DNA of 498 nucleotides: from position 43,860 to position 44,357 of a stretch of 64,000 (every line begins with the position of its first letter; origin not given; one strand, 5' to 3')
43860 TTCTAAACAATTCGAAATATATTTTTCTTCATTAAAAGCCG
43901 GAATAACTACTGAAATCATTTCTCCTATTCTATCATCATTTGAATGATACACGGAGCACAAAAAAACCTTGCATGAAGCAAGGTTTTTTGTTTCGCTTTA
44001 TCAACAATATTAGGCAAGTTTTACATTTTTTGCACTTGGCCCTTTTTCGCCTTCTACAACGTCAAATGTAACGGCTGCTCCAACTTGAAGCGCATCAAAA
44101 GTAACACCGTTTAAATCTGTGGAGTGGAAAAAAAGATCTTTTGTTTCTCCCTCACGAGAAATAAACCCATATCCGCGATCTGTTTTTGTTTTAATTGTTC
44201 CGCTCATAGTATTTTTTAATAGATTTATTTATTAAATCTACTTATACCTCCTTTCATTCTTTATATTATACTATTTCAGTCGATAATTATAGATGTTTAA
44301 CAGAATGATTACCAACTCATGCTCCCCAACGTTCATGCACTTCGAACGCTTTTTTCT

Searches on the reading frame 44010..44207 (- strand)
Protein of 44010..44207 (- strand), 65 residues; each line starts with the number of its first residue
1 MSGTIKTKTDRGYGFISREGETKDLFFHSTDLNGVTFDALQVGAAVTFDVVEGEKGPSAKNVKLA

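Call 36: find_homologous_proteins(query=window:44013-44207:-, max_evalue=1e-8)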
Query seq(65 aa) (65 aa): 1673 proteins with E <= 1e-8 among 1690 candidates; the best 120 are listed.
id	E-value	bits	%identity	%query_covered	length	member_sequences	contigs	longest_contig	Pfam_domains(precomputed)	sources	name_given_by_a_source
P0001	5.8e-35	135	100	100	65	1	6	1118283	PF00313.29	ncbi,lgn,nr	ncbi:cold shock domain-containing protein [Candidatus Gottesmanbacteria bacterium]|nr:cold shock dom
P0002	4.6e-33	129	95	100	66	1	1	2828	PF00313.29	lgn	-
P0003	1.2e-32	127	94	100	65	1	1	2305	PF00313.29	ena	-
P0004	3.4e-32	126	92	100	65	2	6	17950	PF00313.29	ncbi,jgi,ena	-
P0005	4.5e-32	126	92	100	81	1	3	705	PF00313.29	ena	-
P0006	4.6e-32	126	91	100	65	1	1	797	PF00313.29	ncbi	-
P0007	6.6e-32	125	92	100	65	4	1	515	PF00313.29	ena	-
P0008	6.7e-32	125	92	100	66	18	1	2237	PF00313.29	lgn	-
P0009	7.3e-32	125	92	98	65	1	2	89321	PF00313.29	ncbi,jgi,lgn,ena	-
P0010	8.3e-32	125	92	100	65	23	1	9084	PF00313.29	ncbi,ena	-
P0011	9.2e-32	125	91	100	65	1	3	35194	PF00313.29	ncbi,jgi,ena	-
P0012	1.2e-31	124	91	100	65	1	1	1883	PF00313.29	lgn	-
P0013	1.3e-31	124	92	100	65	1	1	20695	PF00313.29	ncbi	-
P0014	1.3e-31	124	91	100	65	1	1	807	PF00313.29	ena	-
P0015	1.4e-31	124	92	100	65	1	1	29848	PF00313.29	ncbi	-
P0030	7.0e-31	122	91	100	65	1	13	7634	PF00313.29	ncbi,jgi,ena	jgi:CspA family cold shock protein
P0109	6.2e-30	119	88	100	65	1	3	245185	PF00313.29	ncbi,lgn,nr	ncbi:cold shock domain-containing protein [Candidatus Gottesmanbacteria bacterium]|nr:cold shock dom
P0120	8.1e-30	119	90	97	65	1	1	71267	PF00313.29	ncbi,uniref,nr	ncbi:cold-shock protein [Candidatus Gottesmanbacteria bacterium RBG_13_37_7]|uniref:Cold-shock prote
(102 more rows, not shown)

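Call 37: find_encoding_contigs(protein=P0001, flank=800, max_places=6)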
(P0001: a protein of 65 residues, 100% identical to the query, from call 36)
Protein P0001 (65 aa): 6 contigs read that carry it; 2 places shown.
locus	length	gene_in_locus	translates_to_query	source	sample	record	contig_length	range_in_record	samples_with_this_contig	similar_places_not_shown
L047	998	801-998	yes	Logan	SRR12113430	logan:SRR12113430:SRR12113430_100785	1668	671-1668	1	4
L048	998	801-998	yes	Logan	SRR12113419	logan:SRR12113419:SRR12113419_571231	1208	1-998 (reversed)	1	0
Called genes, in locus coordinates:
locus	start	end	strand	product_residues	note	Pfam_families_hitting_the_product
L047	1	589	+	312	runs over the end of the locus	PF08240:ADH_N, PF00107:ADH_zinc_N, PF13602:ADH_zinc_N_2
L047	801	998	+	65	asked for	PF00313:CSD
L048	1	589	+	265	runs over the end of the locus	?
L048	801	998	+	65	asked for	PF00313:CSD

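Call 38: find_encoding_contigs(protein=P0004, flank=800, max_places=6)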
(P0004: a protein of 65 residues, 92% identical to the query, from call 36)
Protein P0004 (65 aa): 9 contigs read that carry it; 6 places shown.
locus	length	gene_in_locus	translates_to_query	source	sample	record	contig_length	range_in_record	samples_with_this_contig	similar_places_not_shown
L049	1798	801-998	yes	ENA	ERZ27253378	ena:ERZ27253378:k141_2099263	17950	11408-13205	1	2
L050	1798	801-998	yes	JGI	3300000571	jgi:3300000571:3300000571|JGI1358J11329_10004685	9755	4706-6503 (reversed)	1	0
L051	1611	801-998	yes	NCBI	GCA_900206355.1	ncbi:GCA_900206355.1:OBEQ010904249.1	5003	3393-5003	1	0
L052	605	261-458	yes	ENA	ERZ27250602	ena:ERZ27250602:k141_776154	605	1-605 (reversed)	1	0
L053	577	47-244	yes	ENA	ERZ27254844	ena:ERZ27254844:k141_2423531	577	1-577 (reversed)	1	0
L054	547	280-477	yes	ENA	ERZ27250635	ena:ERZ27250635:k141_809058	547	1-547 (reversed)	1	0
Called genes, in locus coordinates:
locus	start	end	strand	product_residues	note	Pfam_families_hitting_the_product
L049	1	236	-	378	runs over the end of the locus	PF13784:Fic_N, PF02661:Fic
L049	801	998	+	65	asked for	PF00313:CSD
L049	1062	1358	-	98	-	-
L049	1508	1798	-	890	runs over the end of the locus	PF04851:ResIII, PF19778:RE_endonuc (faint)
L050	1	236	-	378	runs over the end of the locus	PF13784:Fic_N, PF02661:Fic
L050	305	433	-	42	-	-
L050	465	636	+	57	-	-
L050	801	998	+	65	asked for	PF00313:CSD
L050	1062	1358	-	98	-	-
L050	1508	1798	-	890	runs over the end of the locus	PF04851:ResIII, PF19778:RE_endonuc (faint)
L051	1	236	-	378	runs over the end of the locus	PF13784:Fic_N, PF02661:Fic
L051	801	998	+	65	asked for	PF00313:CSD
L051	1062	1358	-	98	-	-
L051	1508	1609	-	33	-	?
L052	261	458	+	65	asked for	PF00313:CSD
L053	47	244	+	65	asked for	PF00313:CSD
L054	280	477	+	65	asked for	PF00313:CSD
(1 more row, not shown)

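Call 39: find_encoding_contigs(protein=P0030, flank=800, max_places=10)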
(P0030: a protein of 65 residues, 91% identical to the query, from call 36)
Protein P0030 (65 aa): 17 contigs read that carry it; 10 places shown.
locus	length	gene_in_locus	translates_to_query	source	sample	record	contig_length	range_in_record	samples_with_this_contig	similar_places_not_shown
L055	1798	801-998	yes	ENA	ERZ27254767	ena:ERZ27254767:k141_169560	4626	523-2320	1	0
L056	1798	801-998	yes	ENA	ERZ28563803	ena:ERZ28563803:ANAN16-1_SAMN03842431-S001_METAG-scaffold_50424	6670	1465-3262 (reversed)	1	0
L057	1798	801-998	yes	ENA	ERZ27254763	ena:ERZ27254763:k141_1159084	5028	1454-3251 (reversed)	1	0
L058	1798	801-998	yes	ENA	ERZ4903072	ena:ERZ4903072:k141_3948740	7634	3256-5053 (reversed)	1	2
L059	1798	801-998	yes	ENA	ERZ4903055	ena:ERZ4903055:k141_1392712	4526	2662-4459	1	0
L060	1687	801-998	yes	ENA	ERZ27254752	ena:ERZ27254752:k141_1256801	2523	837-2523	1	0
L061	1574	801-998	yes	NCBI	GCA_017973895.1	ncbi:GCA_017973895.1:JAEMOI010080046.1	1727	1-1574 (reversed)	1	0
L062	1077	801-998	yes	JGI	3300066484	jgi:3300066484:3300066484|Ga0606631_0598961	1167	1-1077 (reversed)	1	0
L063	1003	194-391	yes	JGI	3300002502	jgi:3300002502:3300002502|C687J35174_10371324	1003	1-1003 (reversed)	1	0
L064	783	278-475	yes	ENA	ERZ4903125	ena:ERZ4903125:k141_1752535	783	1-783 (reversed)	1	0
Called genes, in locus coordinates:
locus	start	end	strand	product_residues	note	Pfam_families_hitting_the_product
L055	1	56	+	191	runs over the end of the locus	?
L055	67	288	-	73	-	-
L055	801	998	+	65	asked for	PF00313:CSD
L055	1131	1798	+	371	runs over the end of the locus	PF01071:GARS_A (weak), PF07478:Dala_Dala_lig_C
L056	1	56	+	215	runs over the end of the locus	PF00265:TK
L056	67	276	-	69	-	-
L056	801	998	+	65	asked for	PF00313:CSD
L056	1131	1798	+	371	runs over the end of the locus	PF01071:GARS_A (weak), PF07478:Dala_Dala_lig_C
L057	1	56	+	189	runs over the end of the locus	PF00265:TK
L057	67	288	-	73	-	-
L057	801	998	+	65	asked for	PF00313:CSD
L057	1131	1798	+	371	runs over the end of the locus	PF01071:GARS_A (weak), PF07478:Dala_Dala_lig_C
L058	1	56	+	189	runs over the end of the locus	PF00265:TK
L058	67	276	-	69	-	-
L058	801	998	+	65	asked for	PF00313:CSD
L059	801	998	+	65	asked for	PF00313:CSD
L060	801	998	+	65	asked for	PF00313:CSD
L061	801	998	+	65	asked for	PF00313:CSD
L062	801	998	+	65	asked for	PF00313:CSD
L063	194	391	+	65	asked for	PF00313:CSD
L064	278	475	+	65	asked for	PF00313:CSD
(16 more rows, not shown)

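Call 40: find_encoding_contigs(protein=P0109, flank=800, max_places=4)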
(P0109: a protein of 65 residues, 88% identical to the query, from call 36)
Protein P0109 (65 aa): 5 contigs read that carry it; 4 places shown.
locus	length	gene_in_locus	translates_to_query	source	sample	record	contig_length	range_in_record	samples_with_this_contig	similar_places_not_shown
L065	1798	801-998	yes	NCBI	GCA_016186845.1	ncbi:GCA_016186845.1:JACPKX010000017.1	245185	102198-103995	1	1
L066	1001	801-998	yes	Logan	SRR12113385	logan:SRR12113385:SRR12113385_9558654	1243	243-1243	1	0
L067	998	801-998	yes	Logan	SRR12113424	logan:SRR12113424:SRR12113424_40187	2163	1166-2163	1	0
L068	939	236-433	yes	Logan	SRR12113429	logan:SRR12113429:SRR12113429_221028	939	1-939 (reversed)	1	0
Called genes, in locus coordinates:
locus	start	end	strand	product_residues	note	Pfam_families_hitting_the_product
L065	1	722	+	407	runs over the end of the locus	-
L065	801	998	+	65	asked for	PF00313:CSD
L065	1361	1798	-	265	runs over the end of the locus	PF03116:NQR2_RnfD_RnfE (faint)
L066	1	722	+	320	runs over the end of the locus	?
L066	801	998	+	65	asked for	PF00313:CSD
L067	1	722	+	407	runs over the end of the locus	-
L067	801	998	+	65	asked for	PF00313:CSD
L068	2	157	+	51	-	?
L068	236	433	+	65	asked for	PF00313:CSD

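Call 41: find_encoding_contigs(protein=P0120, flank=800, max_places=4)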
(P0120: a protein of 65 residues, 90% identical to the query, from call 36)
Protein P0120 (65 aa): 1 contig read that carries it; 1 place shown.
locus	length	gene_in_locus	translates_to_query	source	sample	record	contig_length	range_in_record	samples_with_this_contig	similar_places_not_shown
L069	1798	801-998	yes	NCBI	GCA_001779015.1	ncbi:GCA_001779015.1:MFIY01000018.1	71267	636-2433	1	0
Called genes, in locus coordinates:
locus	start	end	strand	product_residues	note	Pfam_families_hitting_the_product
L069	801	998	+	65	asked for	PF00313:CSD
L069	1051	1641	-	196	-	PF03193:RsgA_GTPase (faint), PF00009:GTP_EFTU (faint), PF01926:MMR_HSR1, PF02421:FeoB_N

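Call 65: search_protein_families(library=pfam, proteins=[window:44010-44207:-], max_evalue=0.01)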
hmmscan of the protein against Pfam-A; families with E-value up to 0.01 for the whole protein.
window:44010-44207:- (65 aa): 2 families
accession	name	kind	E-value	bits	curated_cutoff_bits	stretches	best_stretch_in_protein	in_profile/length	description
PF00313.28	CSD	-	8.7e-20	70.8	27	1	1-63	1-64/66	'Cold-shock' DNA-binding domain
PF08206.17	OB_RNB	-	0.0016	18.6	24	1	9-35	6-32/58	Ribonuclease B OB domain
